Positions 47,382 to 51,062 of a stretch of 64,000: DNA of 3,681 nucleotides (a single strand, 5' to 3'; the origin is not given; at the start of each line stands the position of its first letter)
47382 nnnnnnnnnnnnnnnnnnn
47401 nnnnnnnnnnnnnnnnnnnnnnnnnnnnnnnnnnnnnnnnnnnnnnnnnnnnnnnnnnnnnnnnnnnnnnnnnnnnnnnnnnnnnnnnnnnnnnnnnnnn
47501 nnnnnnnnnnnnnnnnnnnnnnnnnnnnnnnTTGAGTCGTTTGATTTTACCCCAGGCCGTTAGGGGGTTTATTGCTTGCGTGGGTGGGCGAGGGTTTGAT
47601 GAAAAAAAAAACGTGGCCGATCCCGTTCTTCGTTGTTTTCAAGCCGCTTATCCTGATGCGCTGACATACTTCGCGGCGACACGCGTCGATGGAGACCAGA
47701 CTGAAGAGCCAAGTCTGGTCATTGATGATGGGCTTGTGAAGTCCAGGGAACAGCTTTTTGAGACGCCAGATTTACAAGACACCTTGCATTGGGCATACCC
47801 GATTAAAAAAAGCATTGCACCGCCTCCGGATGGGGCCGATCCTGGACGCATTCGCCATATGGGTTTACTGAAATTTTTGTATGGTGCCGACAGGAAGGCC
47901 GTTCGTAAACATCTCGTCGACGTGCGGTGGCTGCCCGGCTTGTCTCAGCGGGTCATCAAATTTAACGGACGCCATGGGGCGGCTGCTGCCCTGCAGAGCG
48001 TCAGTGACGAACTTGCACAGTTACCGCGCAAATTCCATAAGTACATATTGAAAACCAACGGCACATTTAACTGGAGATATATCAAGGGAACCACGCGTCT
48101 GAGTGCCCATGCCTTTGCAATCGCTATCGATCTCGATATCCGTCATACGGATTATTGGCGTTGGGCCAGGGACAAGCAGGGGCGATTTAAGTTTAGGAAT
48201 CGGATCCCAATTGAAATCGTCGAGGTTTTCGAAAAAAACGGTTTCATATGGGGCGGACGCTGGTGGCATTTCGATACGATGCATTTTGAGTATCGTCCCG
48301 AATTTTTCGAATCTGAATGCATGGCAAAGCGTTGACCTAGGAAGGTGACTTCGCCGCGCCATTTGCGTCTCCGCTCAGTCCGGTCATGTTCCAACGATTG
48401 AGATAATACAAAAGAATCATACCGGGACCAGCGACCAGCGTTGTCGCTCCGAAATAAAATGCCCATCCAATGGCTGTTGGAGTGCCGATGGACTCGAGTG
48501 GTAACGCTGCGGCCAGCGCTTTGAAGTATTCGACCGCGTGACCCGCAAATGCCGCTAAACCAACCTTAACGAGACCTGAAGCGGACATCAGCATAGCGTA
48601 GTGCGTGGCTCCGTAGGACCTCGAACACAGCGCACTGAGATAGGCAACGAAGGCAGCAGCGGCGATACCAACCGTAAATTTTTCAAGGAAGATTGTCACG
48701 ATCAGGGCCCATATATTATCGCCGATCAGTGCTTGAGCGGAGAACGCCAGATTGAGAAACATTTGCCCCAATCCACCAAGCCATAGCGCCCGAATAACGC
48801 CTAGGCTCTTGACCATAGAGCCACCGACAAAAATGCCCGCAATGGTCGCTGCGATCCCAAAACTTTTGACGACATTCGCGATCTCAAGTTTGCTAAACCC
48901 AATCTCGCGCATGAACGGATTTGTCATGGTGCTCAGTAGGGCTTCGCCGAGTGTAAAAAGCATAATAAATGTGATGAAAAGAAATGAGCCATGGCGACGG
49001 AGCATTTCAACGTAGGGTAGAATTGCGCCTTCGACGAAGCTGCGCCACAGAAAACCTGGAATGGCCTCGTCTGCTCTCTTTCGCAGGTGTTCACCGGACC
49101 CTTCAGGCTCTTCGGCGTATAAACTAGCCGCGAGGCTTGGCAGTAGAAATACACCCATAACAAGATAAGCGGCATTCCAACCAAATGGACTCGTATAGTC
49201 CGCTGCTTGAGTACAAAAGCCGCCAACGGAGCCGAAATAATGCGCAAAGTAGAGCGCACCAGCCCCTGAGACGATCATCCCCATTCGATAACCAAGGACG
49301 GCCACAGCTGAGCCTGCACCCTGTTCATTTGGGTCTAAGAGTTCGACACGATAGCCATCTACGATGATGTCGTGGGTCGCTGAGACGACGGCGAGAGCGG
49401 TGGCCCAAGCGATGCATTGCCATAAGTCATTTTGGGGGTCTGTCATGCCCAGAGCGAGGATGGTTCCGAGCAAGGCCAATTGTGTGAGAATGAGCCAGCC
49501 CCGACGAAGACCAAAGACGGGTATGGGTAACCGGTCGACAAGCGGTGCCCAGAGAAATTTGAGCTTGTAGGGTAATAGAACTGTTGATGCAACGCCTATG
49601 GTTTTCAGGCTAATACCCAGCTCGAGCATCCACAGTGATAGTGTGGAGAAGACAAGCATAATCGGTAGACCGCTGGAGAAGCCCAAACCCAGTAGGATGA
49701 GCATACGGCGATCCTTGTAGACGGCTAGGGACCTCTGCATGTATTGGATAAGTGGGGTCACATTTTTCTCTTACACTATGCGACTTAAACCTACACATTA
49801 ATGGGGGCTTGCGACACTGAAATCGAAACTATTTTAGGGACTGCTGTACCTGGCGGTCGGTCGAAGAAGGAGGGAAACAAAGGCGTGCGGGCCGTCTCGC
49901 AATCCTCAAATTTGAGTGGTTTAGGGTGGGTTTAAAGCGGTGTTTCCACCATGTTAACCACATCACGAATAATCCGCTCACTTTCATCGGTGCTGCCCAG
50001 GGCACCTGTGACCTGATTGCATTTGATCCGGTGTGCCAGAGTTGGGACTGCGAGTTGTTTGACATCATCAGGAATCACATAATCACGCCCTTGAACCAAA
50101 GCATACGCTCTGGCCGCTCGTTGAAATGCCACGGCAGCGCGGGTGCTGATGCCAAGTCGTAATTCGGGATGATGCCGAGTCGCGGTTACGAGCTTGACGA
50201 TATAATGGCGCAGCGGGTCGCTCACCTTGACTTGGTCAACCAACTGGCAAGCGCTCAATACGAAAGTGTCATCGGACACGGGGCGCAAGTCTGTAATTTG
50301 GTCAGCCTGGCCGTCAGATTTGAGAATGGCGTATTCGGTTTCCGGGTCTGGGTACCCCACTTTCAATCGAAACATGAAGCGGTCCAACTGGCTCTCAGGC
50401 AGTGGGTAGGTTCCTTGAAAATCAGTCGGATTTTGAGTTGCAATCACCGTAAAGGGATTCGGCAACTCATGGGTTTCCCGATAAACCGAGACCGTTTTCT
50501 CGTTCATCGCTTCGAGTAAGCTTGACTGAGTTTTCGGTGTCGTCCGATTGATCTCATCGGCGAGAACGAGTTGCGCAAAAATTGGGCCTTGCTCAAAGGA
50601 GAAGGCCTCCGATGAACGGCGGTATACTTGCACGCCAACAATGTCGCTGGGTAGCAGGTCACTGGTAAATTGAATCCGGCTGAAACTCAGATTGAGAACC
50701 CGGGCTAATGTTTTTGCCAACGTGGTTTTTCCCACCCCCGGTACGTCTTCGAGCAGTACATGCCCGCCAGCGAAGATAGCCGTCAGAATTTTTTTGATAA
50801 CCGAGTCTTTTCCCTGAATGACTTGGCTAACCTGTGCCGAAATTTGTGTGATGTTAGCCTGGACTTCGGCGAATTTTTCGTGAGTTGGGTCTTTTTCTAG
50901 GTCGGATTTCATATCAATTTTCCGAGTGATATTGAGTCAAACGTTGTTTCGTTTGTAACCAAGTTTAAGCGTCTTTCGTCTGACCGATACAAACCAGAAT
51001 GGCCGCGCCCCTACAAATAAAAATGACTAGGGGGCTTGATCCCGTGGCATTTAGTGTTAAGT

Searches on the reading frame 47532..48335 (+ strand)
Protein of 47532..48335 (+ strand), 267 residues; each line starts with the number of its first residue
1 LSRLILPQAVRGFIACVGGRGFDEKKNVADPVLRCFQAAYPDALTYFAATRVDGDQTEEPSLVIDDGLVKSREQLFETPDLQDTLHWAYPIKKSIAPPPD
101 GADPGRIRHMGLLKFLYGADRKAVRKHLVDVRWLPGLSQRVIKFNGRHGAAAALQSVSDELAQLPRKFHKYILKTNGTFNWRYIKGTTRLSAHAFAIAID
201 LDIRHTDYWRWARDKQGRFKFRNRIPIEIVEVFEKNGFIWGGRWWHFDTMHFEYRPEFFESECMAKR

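Call 67: search_protein_families(library=pfam, proteins=[window:47532-48335:+], max_evalue=0.001)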
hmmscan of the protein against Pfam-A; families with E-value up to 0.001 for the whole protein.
window:47532-48335:+ (267 aa): 1 family
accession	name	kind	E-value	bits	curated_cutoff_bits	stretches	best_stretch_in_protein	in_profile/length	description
PF13539.11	Peptidase_M15_4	-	3.1e-19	69.8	25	1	186-254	2-70/70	D-alanyl-D-alanine carboxypeptidase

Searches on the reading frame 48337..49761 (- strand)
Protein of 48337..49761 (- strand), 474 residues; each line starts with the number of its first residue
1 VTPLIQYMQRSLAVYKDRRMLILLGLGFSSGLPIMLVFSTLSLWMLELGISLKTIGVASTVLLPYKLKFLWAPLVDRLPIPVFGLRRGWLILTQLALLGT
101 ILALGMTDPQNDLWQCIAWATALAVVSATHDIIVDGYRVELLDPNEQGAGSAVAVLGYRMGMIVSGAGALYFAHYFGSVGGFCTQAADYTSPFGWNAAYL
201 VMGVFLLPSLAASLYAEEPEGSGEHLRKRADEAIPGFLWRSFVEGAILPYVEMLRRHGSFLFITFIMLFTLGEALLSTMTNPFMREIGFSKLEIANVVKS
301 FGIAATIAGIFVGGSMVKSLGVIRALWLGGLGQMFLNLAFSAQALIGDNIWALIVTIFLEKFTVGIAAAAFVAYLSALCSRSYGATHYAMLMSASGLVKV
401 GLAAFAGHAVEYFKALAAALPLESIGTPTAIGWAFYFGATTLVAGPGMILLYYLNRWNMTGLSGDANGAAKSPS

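Call 68: search_protein_families(library=pfam, proteins=[window:48337-49761:-], max_evalue=0.001)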
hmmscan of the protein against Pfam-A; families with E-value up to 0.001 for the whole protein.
window:48337-49761:- (474 aa): 3 families
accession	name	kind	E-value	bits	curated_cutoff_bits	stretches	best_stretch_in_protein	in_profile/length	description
PF07690.21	MFS_1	-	5.9e-20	71.9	33.4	1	24-404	2-343/347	Major Facilitator Superfamily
PF13000.13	Acatn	-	1.5e-12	47.3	23.7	1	21-168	3-173/546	Acetyl-coenzyme A transporter 1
PF12832.13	MFS_1_like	-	2.5e-07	30.5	25.2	1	41-396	22-347/373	MFS_1 like family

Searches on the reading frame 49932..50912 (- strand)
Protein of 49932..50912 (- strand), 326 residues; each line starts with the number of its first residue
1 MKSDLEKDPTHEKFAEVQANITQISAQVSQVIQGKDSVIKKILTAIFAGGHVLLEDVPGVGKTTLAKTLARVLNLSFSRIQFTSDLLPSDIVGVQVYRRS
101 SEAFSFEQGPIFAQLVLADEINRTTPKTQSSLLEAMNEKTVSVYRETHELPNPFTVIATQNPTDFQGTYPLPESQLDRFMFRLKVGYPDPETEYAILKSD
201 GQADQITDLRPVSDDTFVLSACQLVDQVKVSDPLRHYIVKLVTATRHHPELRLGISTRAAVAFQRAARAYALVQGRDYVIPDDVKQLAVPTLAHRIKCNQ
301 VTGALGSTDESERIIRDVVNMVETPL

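Call 68: search_protein_families(library=pfam, proteins=[window:49932-50912:-], max_evalue=0.001)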
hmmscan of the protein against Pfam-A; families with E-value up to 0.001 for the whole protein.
window:49932-50912:- (326 aa): 8 families
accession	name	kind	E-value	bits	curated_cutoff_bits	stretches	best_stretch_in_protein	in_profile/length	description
PF07726.17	AAA_3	-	1.9e-63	212.6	27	1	51-181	1-131/131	ATPase family associated with various cellular activities (AAA)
PF17863.7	AAA_lid_2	-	1.8e-23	82.4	22.7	1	244-304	2-62/74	AAA lid domain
PF07728.20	AAA_5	-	1.3e-15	58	22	1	51-179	1-139/139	AAA domain (dynein-related subfamily)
PF20030.5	bpMoxR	-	1.9e-10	40.6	27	1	21-204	3-185/205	MoxR domain in the MoxR-vWA-beta-propeller ternary systems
PF00004.35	AAA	-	4.6e-07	30.8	21.2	1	54-163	3-112/131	ATPase family associated with various cellular activities (AAA)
PF00493.29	MCM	-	6.6e-06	25.8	23.3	1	32-167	26-176/224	MCM P-loop domain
PF01078.27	Mg_chelatase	-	1.2e-05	25.3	20.3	0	32-73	5-46/207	Magnesium chelatase, subunit ChlI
PF05496.18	RuvB_N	-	0.00013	22.2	27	0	50-141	34-113/159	Holliday junction DNA helicase RuvB P-loop domain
